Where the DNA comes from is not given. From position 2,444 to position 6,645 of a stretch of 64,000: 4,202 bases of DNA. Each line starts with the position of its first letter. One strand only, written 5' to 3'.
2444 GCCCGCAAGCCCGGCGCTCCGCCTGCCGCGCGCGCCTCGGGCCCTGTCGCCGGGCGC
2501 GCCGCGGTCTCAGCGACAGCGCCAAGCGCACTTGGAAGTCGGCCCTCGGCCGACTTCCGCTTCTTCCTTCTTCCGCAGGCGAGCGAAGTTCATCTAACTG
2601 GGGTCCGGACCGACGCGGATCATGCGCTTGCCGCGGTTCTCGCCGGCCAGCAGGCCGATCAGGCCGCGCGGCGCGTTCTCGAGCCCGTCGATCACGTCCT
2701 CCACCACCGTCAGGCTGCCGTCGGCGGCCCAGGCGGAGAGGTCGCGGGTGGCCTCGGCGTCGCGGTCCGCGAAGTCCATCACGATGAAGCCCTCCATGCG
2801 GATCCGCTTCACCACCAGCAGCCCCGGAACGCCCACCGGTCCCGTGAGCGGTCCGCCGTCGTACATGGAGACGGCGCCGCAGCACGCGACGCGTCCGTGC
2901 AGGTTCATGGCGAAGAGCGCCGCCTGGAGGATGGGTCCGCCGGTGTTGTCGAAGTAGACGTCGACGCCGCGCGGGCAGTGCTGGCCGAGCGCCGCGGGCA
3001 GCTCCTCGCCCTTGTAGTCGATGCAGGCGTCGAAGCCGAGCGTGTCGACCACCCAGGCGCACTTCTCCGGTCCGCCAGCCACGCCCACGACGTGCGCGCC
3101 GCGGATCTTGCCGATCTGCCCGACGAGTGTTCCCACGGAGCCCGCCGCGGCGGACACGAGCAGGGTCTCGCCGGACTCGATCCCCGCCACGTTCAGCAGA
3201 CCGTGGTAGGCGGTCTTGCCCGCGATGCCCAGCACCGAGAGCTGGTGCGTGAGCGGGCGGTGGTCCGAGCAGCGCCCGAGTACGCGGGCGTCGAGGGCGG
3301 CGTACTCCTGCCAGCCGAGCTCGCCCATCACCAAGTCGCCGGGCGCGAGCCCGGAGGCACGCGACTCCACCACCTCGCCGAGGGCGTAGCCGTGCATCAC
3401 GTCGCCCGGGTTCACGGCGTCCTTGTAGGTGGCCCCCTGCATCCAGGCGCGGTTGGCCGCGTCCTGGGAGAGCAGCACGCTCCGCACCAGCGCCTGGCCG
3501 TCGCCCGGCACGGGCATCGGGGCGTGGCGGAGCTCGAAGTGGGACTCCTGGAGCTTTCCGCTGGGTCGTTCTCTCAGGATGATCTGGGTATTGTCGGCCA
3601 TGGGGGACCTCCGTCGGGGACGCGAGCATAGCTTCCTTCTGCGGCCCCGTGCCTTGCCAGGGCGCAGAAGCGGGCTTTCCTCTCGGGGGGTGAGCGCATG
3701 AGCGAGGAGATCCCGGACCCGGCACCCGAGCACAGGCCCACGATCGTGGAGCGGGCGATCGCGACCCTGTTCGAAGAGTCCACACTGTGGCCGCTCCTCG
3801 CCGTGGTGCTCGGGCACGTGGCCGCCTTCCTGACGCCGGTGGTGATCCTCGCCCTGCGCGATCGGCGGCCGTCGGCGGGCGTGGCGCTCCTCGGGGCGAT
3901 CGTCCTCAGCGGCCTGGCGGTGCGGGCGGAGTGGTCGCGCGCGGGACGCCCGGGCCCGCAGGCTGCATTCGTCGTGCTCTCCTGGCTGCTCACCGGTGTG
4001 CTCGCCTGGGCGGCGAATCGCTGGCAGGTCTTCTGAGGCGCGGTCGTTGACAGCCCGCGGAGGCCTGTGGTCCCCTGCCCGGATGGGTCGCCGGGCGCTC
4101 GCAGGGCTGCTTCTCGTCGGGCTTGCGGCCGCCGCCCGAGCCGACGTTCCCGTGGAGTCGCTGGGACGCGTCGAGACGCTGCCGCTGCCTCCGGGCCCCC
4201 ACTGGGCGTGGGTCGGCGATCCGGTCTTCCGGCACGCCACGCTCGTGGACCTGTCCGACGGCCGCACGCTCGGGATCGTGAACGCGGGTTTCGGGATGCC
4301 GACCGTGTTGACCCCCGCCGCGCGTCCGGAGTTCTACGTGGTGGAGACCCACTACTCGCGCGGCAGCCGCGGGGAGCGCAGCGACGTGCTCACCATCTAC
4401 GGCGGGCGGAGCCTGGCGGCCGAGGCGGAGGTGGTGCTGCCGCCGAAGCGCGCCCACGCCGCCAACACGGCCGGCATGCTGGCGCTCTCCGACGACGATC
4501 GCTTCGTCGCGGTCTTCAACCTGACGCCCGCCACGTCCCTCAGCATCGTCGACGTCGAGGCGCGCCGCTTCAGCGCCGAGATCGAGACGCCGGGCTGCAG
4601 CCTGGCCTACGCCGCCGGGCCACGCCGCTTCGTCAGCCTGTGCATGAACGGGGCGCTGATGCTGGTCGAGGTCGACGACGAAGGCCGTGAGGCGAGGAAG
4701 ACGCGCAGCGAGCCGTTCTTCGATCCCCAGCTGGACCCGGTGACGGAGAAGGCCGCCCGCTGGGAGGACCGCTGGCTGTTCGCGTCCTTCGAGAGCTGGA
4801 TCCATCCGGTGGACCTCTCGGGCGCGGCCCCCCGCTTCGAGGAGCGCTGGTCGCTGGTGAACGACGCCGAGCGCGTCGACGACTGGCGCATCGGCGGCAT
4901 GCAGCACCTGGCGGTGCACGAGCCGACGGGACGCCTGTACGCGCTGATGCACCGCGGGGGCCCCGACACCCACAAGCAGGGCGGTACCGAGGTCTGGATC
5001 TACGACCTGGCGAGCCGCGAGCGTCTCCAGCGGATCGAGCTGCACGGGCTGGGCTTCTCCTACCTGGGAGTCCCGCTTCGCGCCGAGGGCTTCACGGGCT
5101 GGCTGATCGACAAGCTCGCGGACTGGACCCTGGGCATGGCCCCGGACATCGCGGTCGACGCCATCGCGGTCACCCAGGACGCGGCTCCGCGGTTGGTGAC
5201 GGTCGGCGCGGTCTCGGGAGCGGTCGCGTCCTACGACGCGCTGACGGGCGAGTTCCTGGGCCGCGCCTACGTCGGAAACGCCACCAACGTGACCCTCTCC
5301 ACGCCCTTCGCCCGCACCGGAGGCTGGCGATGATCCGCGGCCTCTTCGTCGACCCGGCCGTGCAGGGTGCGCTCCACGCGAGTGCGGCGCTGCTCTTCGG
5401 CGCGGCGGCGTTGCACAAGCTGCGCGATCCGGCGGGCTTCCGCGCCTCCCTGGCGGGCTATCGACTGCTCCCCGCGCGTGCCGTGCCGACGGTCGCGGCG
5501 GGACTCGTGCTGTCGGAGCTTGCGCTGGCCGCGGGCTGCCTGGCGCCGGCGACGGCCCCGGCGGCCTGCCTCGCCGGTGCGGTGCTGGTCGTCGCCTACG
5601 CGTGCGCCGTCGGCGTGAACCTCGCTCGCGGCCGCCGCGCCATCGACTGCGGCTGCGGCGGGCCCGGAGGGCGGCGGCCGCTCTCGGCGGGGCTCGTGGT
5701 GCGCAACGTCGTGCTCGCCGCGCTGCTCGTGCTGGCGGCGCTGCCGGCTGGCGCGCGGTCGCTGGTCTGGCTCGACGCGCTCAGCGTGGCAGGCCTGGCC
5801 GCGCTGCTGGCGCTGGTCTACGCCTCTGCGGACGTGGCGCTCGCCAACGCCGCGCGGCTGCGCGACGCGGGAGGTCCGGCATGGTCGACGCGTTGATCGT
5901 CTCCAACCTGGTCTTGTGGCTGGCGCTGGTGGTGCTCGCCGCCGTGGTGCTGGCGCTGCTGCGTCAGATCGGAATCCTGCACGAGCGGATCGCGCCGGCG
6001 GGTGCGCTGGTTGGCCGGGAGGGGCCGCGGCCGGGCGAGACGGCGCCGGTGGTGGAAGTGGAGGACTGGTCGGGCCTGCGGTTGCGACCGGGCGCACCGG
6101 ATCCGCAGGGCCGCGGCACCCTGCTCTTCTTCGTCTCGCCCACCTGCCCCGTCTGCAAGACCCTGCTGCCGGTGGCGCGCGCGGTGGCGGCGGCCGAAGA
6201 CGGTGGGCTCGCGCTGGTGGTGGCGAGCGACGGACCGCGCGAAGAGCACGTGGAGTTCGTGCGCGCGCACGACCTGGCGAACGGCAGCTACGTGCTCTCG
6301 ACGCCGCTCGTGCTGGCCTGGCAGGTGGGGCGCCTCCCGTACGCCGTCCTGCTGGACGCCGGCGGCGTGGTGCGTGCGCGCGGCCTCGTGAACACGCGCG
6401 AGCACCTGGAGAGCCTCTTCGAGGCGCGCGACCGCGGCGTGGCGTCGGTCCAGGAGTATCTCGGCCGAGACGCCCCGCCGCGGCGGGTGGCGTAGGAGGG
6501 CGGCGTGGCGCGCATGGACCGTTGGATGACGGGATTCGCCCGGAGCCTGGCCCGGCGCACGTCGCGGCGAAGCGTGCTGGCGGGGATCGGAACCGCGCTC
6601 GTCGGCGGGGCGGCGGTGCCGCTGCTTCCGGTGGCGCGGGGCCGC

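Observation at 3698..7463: TTQ amine dehydrogenase cluster with B-E-D-A + monohaem cytochrome c layout and no MauG/MauF/amicyanin nearby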

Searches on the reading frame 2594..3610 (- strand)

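Call 3: search_protein_families(library=pfam, proteins=[window:2594-3610:-], max_evalue=0.01)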
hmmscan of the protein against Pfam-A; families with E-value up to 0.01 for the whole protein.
window:2594-3610:- (338 aa): 3 families
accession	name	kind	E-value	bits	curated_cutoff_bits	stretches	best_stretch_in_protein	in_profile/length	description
PF16884.10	ADH_N_2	-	6.1e-28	97.3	31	1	9-109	2-103/108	N-terminal domain of oxidoreductase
PF00107.32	ADH_zinc_N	-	6.3e-19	68.6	31.8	1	159-282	2-117/129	Zinc-binding dehydrogenase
PF13602.12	ADH_zinc_N_2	-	8.3e-09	36.9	27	1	191-328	1-131/134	Zinc-binding dehydrogenase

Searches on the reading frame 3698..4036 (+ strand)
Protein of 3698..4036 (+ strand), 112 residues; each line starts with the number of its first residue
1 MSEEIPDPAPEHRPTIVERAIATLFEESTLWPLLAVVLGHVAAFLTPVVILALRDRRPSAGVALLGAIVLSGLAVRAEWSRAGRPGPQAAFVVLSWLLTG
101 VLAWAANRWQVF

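Call 3: search_protein_families(library=pfam, proteins=[window:3698-4036:+], max_evalue=0.01)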
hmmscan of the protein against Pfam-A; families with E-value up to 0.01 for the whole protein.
window:3698-4036:+ (112 aa): 0 families

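Call 4: search_protein_families(library=ncbifam, proteins=[window:3698-4036:+], max_evalue=0.01)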
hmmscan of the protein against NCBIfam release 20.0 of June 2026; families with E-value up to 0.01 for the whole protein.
window:3698-4036:+ (112 aa): 0 families

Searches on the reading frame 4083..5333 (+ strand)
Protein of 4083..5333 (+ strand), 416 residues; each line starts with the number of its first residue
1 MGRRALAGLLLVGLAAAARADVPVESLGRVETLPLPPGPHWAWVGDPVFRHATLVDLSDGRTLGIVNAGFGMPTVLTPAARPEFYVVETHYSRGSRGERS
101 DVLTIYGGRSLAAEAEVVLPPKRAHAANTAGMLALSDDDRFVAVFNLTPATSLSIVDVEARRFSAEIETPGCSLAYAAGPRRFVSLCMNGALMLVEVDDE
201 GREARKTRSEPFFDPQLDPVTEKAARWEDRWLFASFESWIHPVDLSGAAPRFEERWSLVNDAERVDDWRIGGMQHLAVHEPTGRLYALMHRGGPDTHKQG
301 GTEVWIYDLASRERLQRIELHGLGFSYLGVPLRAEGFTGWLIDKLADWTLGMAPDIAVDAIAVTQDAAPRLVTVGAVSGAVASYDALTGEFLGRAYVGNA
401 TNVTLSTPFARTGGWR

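Call 3: search_protein_families(library=pfam, proteins=[window:4083-5333:+], max_evalue=0.01)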
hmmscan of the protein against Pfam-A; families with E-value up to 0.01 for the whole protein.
window:4083-5333:+ (416 aa): 1 family
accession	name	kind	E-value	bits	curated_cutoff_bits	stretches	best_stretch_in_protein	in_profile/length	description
PF06433.17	Me-amine-dh_H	-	3.9e-34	118.5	21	1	54-320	21-288/343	Methylamine dehydrogenase heavy chain (MADH)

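Call 4: search_protein_families(library=ncbifam, proteins=[window:4083-5333:+], max_evalue=0.01)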
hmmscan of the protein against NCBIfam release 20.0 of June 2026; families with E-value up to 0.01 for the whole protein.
window:4083-5333:+ (416 aa): 1 family
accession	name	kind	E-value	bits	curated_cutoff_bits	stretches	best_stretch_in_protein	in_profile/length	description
TIGR02658.1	TTQ_MADH_Hv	equivalog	1.4e-34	119.5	454.45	1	54-321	38-304/358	methylamine dehydrogenase (amicyanin) large subunit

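Call 9: search_solved_structures(query=window:4083-5333:+, max_evalue=0.001, show_alignments=3)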
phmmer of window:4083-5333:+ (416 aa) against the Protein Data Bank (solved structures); distinct sequences matched with E-value up to 0.001: 14.
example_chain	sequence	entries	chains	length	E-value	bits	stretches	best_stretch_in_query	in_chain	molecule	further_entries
2h3x_A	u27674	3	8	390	6.7e-46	160.3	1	5-319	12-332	Aromatic Amine Dehydrogenase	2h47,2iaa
2hkm_A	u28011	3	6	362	2.4e-44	155.2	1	40-319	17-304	Aromatic amine dehydrogenase | Aromatic amine dehydrogenase, large subunit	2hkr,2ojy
2i0s_A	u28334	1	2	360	2.4e-44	155.1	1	40-319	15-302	Aromatic amine dehydrogenase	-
2agl_A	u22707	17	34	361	2.4e-44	155.1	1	40-319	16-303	Aromatic amine dehydrogenase | Aromatic amine dehydrogenase; chain A, B | AROMATIC AMINE DEHYDROGENASE ALPHA SUBUNIT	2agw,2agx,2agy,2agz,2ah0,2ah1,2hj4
2q7q_A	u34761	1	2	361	2.5e-44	155.1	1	40-319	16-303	Aralkylamine dehydrogenase heavy chain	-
2hxc_A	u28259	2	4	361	4.6e-44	154.2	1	40-319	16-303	Aromatic amine dehydrogenase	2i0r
3c75_H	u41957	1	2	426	1.5e-29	106.4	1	33-320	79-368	Methylamine dehydrogenase heavy chain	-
3pxw_D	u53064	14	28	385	3e-29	105.4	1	17-320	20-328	Methylamine dehydrogenase heavy chain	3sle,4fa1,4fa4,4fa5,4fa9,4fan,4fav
2gc4_A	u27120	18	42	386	3e-29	105.4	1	17-320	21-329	Methylamine dehydrogenase heavy chain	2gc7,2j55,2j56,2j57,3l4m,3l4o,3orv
4y5r_D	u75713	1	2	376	3.1e-29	105.4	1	17-320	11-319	Methylamine dehydrogenase heavy chain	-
1mg2_A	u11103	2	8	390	3.5e-29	105.2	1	17-320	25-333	Methylamine dehydrogenase, heavy chain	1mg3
2mta_H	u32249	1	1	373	6.9e-29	104.2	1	17-320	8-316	METHYLAMINE DEHYDROGENASE (HEAVY SUBUNIT)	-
2bbk_H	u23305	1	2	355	7.1e-29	104.2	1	38-320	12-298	METHYLAMINE DEHYDROGENASE (HEAVY SUBUNIT)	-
1mae_H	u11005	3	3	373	2.7e-10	43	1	53-289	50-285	METHYLAMINE DEHYDROGENASE (HEAVY SUBUNIT)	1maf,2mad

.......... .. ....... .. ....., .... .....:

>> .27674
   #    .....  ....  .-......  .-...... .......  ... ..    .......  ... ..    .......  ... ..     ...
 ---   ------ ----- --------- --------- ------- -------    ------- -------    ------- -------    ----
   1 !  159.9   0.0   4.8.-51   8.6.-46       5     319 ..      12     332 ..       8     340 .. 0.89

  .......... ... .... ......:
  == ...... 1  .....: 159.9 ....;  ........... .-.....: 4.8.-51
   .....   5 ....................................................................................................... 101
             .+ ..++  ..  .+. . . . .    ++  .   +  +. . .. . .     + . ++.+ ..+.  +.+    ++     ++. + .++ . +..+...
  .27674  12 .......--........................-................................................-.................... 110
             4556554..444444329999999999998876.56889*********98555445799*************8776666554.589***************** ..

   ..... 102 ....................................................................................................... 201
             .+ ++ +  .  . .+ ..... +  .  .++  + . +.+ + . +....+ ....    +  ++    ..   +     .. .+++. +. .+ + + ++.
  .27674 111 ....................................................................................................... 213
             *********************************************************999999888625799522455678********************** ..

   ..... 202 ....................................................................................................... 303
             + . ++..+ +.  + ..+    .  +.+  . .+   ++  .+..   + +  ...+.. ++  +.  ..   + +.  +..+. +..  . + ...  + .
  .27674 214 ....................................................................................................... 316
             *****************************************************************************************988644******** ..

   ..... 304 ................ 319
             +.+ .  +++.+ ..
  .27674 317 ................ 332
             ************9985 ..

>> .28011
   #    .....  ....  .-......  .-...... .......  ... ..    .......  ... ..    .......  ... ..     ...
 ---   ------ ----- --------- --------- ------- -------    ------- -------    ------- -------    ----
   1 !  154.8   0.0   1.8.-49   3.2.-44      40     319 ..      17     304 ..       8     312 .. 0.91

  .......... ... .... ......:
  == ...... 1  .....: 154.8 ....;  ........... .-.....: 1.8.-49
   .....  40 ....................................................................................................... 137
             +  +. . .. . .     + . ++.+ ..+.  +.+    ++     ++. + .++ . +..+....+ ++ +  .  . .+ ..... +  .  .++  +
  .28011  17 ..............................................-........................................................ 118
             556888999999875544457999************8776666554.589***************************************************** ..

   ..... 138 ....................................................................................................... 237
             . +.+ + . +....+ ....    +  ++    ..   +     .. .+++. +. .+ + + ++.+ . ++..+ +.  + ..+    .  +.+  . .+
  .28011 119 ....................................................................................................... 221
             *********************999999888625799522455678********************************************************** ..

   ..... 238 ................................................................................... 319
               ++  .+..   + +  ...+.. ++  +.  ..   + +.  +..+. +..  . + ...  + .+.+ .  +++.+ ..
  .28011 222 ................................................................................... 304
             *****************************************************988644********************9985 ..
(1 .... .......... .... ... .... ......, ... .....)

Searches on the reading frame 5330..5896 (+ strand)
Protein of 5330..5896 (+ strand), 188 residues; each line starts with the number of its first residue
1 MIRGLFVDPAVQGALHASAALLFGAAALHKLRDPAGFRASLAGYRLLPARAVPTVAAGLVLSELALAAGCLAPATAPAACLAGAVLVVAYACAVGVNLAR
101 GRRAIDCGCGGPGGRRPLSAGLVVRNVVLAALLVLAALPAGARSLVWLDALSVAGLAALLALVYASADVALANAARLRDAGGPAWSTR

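Call 3: search_protein_families(library=pfam, proteins=[window:5330-5896:+], max_evalue=0.01)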
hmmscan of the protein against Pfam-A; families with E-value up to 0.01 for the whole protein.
window:5330-5896:+ (188 aa): 1 family
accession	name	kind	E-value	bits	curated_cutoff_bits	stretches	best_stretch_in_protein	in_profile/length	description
PF07291.16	MauE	-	1.3e-24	87.3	27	1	17-138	10-127/128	Methylamine utilisation protein MauE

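Call 4: search_protein_families(library=ncbifam, proteins=[window:5330-5896:+], max_evalue=0.01)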
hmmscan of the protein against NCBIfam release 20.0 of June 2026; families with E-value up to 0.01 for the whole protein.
window:5330-5896:+ (188 aa): 0 families

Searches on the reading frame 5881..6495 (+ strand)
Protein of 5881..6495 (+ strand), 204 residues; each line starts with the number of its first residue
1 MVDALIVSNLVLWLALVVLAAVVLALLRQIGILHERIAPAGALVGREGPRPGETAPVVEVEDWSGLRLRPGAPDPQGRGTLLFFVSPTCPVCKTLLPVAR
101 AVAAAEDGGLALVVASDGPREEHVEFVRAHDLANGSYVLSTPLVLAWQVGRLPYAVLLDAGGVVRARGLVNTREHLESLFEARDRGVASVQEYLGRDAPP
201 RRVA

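Call 3: search_protein_families(library=pfam, proteins=[window:5881-6495:+], max_evalue=0.01)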
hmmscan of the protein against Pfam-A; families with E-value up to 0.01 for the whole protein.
window:5881-6495:+ (204 aa): 3 families
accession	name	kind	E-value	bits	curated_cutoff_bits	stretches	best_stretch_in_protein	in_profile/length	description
PF00578.27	AhpC-TSA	-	5.8e-06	26.7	26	1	52-173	2-104/124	AhpC/TSA family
PF13098.12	Thioredoxin_2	-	0.001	19.8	27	1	76-176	4-100/104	Thioredoxin-like domain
PF13728.12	TraF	-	0.0033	17.7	23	1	78-148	130-200/224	F plasmid transfer operon protein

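Call 4: search_protein_families(library=ncbifam, proteins=[window:5881-6495:+], max_evalue=0.01)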
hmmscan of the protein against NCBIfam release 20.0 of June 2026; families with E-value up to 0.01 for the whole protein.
window:5881-6495:+ (204 aa): 2 families
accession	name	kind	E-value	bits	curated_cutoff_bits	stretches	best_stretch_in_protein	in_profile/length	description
TIGR02661.1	MauD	equivalog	3.6e-64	215.7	188.6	1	5-194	2-189/189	methylamine dehydrogenase accessory protein MauD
NF002854.0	PRK03147.1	subfamily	0.00085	19.3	170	1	47-166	34-154/176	thiol-disulfide oxidoreductase ResA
